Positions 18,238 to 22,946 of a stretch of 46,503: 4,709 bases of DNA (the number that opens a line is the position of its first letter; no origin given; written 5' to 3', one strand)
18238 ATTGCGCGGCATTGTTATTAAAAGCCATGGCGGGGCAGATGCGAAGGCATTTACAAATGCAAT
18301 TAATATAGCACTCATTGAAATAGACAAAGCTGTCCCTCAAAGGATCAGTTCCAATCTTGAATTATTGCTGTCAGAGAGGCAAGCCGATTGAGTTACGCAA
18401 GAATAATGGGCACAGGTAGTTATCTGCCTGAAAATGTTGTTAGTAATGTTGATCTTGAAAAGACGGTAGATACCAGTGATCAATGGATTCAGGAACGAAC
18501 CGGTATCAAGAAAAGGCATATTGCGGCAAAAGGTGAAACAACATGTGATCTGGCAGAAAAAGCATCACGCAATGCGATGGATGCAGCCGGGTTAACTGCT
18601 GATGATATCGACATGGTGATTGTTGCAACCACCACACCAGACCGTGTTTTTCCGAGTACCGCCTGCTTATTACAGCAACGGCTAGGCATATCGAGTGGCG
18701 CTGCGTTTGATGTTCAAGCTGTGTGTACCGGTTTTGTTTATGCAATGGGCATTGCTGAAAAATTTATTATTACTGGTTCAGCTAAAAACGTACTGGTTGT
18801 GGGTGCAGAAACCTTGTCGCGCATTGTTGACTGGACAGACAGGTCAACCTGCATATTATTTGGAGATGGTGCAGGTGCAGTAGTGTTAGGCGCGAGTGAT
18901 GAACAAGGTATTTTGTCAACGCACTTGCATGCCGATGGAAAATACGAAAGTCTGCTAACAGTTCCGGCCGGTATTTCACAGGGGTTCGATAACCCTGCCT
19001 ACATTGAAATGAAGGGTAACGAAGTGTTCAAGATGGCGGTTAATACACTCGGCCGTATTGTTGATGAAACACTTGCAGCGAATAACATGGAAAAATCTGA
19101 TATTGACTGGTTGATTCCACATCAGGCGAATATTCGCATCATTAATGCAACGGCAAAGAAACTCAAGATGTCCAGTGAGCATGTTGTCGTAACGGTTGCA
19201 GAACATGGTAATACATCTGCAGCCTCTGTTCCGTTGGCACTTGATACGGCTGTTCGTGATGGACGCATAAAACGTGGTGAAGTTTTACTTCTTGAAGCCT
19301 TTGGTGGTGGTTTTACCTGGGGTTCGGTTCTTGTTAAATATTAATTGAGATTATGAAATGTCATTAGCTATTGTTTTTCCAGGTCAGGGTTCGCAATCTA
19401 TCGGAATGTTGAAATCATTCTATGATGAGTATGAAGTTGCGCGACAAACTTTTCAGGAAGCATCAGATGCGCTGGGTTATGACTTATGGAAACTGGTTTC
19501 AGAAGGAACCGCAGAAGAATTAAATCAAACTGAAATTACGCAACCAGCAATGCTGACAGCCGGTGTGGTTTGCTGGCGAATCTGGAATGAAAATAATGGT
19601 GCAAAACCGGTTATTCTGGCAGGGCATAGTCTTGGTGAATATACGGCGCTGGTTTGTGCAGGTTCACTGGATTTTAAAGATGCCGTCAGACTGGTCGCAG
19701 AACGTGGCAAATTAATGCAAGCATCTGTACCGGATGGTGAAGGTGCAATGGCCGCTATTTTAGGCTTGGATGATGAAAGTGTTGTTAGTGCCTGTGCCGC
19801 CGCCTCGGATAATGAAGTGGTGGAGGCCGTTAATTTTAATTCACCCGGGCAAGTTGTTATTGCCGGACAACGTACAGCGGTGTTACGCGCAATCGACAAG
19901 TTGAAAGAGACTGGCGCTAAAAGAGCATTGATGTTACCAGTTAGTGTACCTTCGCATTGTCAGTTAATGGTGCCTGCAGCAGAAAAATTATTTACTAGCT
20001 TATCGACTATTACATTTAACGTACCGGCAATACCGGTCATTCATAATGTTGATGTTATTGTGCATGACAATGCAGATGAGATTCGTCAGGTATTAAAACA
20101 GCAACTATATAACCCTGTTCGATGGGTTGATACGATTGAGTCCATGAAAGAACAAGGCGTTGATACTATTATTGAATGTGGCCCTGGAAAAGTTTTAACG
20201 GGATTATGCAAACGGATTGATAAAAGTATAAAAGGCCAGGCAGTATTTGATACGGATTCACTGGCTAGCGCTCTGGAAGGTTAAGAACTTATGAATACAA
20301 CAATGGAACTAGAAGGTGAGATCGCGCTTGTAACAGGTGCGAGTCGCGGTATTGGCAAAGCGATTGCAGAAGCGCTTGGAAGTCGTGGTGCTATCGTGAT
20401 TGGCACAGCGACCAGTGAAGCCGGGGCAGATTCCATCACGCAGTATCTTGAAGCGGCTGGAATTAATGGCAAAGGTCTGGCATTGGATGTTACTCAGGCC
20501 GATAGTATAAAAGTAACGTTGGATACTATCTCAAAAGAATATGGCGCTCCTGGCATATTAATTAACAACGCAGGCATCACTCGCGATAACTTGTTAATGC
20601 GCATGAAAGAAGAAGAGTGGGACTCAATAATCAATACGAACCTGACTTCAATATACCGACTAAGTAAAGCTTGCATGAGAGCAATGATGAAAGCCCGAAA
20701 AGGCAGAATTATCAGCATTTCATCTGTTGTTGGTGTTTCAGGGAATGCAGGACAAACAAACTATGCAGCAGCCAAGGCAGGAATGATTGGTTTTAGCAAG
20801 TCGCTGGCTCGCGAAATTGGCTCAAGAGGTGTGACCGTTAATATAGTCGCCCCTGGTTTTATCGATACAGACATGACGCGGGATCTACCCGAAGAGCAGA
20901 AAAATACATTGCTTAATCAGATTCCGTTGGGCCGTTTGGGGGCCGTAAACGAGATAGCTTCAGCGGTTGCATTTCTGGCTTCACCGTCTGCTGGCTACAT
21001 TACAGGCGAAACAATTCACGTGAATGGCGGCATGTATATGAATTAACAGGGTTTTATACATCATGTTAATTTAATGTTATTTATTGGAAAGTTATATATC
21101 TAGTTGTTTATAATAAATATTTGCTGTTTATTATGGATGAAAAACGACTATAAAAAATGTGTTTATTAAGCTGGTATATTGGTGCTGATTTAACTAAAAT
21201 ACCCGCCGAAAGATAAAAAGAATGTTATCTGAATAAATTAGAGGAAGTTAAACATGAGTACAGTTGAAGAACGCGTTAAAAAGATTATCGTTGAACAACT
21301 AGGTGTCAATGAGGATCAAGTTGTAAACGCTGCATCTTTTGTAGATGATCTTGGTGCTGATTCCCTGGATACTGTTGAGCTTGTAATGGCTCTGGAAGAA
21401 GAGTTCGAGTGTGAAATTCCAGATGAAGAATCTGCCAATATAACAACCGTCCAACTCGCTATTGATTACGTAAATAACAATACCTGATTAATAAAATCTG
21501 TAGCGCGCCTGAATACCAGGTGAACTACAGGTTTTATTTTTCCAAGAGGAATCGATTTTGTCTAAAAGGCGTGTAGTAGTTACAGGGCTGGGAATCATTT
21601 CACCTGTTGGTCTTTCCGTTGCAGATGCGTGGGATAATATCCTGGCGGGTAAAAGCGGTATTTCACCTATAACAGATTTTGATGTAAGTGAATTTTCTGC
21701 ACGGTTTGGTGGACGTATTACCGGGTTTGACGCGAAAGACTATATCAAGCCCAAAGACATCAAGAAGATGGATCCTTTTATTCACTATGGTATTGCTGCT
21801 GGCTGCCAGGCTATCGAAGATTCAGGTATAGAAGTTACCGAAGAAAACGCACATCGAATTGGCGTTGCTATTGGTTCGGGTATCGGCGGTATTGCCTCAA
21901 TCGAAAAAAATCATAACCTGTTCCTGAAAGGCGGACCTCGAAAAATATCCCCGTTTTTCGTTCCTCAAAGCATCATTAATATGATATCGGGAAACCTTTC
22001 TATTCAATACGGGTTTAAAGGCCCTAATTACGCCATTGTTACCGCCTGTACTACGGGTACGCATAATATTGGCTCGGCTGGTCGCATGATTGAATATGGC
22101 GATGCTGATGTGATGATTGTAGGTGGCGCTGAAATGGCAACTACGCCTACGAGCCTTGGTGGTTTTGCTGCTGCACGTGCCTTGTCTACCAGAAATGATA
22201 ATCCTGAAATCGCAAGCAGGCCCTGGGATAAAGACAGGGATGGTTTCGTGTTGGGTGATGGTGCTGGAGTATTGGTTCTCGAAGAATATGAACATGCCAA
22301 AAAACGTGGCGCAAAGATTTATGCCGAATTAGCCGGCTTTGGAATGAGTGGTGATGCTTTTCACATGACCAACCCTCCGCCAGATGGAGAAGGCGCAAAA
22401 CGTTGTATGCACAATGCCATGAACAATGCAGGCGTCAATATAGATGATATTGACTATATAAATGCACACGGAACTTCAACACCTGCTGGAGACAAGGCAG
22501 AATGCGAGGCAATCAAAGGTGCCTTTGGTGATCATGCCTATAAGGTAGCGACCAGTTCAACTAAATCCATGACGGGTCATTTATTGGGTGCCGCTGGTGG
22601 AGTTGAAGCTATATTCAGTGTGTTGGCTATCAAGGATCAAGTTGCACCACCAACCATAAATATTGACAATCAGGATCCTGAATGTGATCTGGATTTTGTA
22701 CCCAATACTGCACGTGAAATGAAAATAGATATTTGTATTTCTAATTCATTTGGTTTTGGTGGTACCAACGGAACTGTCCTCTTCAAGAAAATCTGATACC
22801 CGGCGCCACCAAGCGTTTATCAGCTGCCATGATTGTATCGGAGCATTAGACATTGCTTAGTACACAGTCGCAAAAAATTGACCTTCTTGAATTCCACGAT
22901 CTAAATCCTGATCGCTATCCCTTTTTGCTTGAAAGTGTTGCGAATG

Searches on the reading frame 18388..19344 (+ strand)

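Call 31: search_protein_families(library=pfam, proteins=[window:18388-19344:+], max_evalue=0.0001)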
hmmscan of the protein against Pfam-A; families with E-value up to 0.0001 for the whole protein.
window:18388-19344:+ (318 aa): 3 families
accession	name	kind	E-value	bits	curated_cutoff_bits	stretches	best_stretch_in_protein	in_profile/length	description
PF08541.16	ACP_syn_III_C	-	5e-39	132.8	26.6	1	229-318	1-90/90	3-Oxoacyl-[acyl-carrier-protein (ACP)] synthase III C terminal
PF08545.16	ACP_syn_III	-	8.3e-35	119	24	1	107-184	1-80/80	3-Oxoacyl-[acyl-carrier-protein (ACP)] synthase III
PF00108.29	Thiolase_N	-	9e-07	29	26.4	1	37-146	8-118/260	Thiolase, N-terminal domain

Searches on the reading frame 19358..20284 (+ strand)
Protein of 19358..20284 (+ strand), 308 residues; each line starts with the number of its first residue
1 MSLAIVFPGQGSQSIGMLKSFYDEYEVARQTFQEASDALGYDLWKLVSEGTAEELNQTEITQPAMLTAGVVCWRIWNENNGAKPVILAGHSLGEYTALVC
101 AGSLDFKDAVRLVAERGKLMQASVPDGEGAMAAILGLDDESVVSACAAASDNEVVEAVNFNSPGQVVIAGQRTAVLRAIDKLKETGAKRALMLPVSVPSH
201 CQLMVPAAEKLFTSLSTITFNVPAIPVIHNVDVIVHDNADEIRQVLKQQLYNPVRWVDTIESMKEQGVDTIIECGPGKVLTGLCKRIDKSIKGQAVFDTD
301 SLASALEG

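Call 31: search_protein_families(library=pfam, proteins=[window:19358-20284:+], max_evalue=0.0001)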
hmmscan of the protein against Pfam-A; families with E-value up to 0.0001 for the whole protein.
window:19358-20284:+ (308 aa): 1 family
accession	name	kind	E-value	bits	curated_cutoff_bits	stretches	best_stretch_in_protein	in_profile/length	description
PF00698.26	Acyl_transf_1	-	2e-38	133.1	32.7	1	6-285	3-276/319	Acyl transferase domain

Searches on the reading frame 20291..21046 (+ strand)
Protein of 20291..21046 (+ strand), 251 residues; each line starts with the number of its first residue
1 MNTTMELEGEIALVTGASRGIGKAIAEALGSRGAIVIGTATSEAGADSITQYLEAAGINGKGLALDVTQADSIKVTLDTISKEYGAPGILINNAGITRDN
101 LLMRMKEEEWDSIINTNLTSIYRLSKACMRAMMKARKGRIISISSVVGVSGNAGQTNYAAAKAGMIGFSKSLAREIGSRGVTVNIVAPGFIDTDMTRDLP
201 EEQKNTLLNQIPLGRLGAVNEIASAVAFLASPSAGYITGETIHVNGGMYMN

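Call 31: search_protein_families(library=pfam, proteins=[window:20291-21046:+], max_evalue=0.0001)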
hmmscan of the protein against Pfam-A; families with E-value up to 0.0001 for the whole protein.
window:20291-21046:+ (251 aa): 3 families
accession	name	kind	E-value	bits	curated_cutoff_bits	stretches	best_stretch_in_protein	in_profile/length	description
PF13561.12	adh_short_C2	-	3.7e-62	210.4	27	1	16-248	1-235/236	Enoyl-(Acyl carrier protein) reductase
PF00106.31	adh_short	-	5.5e-57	192.8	26.6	1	11-203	2-194/195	short chain dehydrogenase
PF08659.16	KR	-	5.3e-20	72.5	22.6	1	13-185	4-175/180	KR domain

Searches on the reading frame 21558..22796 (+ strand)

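Call 31: search_protein_families(library=pfam, proteins=[window:21558-22796:+], max_evalue=0.0001)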
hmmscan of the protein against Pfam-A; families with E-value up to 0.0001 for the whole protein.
window:21558-22796:+ (412 aa): 2 families
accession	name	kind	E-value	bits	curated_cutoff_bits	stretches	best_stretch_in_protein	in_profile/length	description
PF00109.32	ketoacyl-synt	-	3.5e-61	207.4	20.8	1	4-247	2-252/252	Beta-ketoacyl synthase, N-terminal domain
PF02801.28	Ketoacyl-synt_C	-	7.5e-41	139.3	20.8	1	255-369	1-118/119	Beta-ketoacyl synthase, C-terminal domain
